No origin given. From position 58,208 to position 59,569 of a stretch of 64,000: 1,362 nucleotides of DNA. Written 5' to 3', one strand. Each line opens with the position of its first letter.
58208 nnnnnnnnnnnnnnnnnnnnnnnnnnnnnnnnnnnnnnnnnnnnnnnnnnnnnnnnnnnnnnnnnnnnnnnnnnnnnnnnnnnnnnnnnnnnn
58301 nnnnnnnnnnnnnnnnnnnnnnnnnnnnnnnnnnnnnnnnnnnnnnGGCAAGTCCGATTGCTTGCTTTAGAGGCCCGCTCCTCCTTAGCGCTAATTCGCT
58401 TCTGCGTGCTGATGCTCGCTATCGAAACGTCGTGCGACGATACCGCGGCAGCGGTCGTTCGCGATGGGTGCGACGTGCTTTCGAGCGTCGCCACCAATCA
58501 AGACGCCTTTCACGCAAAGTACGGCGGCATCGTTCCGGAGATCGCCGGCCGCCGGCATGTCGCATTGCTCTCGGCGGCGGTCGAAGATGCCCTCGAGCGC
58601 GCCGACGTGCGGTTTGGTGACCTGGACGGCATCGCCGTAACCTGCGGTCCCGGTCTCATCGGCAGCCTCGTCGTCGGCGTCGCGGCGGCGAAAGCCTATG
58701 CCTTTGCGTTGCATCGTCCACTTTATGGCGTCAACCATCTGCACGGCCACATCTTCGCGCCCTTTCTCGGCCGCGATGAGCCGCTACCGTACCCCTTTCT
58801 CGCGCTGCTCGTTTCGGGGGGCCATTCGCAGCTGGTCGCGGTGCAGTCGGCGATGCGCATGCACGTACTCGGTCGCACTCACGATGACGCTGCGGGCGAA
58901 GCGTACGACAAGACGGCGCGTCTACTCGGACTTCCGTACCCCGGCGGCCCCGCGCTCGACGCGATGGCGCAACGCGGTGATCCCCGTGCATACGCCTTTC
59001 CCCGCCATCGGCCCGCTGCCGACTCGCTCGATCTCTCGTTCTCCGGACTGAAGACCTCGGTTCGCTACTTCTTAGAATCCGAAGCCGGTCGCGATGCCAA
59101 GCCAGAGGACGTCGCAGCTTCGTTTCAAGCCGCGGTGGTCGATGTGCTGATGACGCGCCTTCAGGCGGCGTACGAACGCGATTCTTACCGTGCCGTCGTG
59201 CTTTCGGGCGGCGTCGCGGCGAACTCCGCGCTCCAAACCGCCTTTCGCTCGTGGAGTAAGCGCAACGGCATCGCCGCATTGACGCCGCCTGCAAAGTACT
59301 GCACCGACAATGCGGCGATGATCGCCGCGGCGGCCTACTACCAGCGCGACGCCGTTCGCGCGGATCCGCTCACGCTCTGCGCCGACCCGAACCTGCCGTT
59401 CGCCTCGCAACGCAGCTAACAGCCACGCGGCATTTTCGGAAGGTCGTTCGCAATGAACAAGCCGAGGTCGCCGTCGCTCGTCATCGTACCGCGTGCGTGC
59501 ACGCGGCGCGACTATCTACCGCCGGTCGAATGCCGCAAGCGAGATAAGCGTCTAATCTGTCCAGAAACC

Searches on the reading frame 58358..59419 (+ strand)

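Call 10: search_protein_families(library=pfam, proteins=[window:58358-59419:+], max_evalue=0.01)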
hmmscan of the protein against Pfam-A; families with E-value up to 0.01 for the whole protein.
window:58358-59419:+ (353 aa): 3 families
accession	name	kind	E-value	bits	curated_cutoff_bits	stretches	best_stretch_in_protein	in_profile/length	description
PF00814.31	TsaD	-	1.5e-90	304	24.8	1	40-323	2-263/264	tRNA N6-adenosine threonylcarbamoyltransferase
PF22521.2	HypF_C_2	-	7e-08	33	27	1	237-316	155-233/241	Carbamoyltransferase, Kae1-like Domain, second subdomain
PF02543.21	Carbam_trans_N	-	2.8e-05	24.1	24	1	237-299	258-323/346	Carbamoyltransferase N-terminus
